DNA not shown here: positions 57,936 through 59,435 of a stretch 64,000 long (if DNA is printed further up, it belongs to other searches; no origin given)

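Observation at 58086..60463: Catalytically dead HerA-like protein translationally coupled to a DUF72-SWIM fusion: a candidate uncharacterised nucleic-acid system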

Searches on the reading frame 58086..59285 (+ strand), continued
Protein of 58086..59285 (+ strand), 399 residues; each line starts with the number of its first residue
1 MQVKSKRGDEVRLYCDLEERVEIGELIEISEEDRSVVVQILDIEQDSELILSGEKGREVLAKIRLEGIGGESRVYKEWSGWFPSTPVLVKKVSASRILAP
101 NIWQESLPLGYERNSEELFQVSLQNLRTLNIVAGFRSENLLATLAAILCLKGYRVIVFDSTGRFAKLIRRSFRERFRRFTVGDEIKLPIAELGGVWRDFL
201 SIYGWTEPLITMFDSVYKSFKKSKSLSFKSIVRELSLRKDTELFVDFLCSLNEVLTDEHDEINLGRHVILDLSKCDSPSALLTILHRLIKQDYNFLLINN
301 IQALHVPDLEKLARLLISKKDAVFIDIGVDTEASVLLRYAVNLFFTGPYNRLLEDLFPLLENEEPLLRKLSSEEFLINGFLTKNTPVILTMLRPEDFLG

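Call 57: find_encoding_contigs(protein=P0013, flank=6000, max_places=2)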
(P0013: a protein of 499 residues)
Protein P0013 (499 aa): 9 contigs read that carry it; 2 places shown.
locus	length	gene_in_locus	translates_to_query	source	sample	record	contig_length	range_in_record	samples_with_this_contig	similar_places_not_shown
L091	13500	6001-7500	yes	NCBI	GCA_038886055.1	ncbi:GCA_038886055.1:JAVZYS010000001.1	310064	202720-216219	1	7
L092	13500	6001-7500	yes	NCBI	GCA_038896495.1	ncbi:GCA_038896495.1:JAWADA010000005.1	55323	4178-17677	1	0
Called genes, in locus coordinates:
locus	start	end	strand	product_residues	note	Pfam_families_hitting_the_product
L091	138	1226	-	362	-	PF00155:Aminotran_1_2, PF00266:Aminotran_5 (faint), PF04864:Alliinase_C (weak)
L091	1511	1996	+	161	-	-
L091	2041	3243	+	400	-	PF13183:Fer4_8 (faint), PF00037:Fer4 (faint), PF12838:Fer4_7 (weak), PF13187:Fer4_9, PF13237:Fer4_10 (weak), PF13484:Fer4_16 (faint), PF04422:FrhB_FdhB_N, PF04432:FrhB_FdhB_C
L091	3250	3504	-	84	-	-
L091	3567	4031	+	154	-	-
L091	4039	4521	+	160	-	-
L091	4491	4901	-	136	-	-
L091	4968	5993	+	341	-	PF09376:NurA (faint)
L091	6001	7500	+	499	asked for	PF01935:DUF87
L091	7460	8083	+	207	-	PF22175:Ogg-HhH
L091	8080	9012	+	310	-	PF17125:Methyltr_RsmF_N, PF22458:RsmF-B_ferredox, PF01728:FtsJ, PF01189:Methyltr_RsmB-F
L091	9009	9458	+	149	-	-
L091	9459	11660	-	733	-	PF26314:MptA_B_family (weak)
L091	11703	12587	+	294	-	PF00491:Arginase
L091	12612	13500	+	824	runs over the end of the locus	PF03104:DNA_pol_B_exo1, PF13482:RNase_H_2 (weak), PF00136:DNA_pol_B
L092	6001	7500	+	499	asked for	PF01935:DUF87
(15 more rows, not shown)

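Call 58: find_encoding_contigs(protein=P0010, flank=8000, max_places=2)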
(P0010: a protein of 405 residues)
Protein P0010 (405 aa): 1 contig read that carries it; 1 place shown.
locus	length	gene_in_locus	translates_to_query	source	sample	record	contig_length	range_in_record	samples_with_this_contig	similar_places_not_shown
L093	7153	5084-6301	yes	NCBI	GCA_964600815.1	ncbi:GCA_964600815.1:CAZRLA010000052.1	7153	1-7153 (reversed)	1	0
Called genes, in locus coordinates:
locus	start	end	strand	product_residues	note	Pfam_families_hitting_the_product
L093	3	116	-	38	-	?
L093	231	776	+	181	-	PF00291:PALP (weak)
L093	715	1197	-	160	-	PF04343:DUF488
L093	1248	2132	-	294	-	-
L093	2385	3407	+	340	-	PF09376:NurA (faint)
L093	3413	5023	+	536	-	PF01935:DUF87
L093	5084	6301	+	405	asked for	-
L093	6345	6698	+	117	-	-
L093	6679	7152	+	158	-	?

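Call 60: search_solved_structures(query=P0013, max_evalue=10, show_alignments=0)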
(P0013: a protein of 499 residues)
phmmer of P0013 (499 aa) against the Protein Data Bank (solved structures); distinct sequences matched with E-value up to 10: 12.
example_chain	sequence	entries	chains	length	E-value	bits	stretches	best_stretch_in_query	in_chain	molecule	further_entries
4d2i_A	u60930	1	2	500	8.4e-06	27.7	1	164-462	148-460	HERA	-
8j4u_M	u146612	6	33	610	0.00025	22.9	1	319-460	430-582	Nucleoside triphosphate hydrolase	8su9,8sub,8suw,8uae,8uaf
8wiv_A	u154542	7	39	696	0.0013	20.4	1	356-459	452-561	Helicase HerA central domain-containing protein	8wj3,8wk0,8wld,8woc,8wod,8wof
4r2h_A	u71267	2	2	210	0.0018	20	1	375-438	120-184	STIV B204 ATPase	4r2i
9c1m_M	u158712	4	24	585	0.0045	18.7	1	294-462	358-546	ATP-binding protein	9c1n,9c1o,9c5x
4kfr_A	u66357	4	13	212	0.0054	18.5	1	376-438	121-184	Genome packaging NTPase B204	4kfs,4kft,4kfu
3ndr_A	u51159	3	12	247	0.2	13.2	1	162-240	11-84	3-oxoacyl-(Acyl-carrier protein) reductase | Pyridoxal 4-dehydrogenase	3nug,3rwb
8xau_A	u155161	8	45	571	0.24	13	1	348-465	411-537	ATP-binding protein | HerA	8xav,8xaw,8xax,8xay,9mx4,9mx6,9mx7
11kk_A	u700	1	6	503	0.76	11.4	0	153-199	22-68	HerA like helicase YjgR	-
8ziq_M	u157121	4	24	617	1.1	10.9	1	356-425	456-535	HerA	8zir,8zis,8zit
3u0b_A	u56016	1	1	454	2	10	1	132-201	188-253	Oxidoreductase, short chain dehydrogenase/reductase family protein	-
5vp5_A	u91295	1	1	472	2.1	9.9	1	132-201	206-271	3-oxoacyl-acyl-carrier protein reductase FabG4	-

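Call 64: find_related_loci(query=A7, collection=metagenome_contigs, flank=7000)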
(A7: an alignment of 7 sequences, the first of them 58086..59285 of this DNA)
Query A7 (399 aa) in metagenome_contigs; peptide patterns used: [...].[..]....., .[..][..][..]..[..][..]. (x = any residue, [..] = any of these).
62 stretches matched a pattern; 3 encode a relative of the query (tblastn E <= 1e-3); 3 distinct loci.
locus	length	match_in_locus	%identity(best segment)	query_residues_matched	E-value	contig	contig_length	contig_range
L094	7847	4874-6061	65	1-399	2e-178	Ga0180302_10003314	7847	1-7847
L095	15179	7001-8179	64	1-399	1e-171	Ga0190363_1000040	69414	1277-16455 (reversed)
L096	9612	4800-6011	49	1-398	1e-120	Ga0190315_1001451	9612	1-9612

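Call 71: search_protein_families(library=padloc, proteins=[window:58086-59285:+, L093:2385-3404:+, L093:3413-5020:+], max_evalue=0.01)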
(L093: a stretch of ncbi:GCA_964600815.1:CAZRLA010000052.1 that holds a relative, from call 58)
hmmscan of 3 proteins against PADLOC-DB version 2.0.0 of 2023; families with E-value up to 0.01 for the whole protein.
window:58086-59285:+ (399 aa): 0 families

L093:2385-3404:+ (340 aa): 0 families

L093:3413-5020:+ (536 aa): 12 families
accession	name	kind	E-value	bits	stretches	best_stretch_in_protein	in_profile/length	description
PDLC04105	HerA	-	3.9e-26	89.8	2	296-512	324-535/576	-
PDLC04140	mad8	-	4.9e-18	63.7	1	153-510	27-301/314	mads_8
PDLC04102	HerA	-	3.8e-16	56.6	1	346-496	462-607/654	-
PDLC02185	HerA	-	7e-16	56.1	2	396-510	447-559/585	-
PDLC02188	HerA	-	5.7e-15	53.2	2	396-497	429-531/578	-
PDLC01055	HerA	-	1e-14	52.3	2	121-196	127-199/532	Type III coevolved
PDLC04100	HerA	-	4e-14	50.2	2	396-510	441-553/580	-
PDLC04097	HerA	-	4.4e-13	46.7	2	364-515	447-595/618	-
PDLC04098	HerA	-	6.4e-12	42.8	1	345-454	480-591/686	-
PDLC04106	HerA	-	1.7e-11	41.4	1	344-495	464-615/667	-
PDLC04104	HerA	-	1.3e-10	38.6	1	369-498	200-326/379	-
PDLC04103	HerA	-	3.1e-10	37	1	395-510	441-556/579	-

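Call 73: search_protein_families(library=pfam, proteins=[L093:2385-3404:+, L093:1248-2132:-, L091:7460-8083:+], max_evalue=0.001)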
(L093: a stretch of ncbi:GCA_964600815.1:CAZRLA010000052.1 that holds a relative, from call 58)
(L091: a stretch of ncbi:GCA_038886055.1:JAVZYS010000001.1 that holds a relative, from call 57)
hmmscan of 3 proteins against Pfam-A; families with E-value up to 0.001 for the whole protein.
L093:2385-3404:+ (340 aa): 1 family
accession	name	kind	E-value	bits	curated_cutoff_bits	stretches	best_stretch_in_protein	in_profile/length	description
PF09376.16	NurA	-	7e-06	26.2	21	0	249-299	206-254/254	NurA domain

L093:1248-2132:- (294 aa): 1 family
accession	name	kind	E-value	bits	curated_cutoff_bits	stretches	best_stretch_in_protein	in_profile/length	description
PF22665.2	DUF6293_C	-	0.0006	20.7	27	0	181-264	6-100/101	DUF6293 C-terminal winged helix domain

L091:7460-8083:+ (207 aa): 1 family
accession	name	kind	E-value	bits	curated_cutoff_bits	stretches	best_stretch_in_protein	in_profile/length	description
PF22175.2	Ogg-HhH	-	2.3e-50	171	27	1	21-187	5-172/173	8-oxoguanine DNA glycosylase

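Call 75: list_cluster_members(proteins=[window:58086-59285:+, window:59282-60463:+])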
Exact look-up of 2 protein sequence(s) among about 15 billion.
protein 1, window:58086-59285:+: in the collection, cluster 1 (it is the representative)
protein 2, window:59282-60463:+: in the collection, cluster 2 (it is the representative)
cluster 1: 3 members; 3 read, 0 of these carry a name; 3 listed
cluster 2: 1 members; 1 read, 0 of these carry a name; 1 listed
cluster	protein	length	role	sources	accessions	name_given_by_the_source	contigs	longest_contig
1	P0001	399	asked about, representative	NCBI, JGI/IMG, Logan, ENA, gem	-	-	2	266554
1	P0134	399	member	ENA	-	-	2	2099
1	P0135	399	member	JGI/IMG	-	-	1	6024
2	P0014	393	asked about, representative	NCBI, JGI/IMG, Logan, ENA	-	-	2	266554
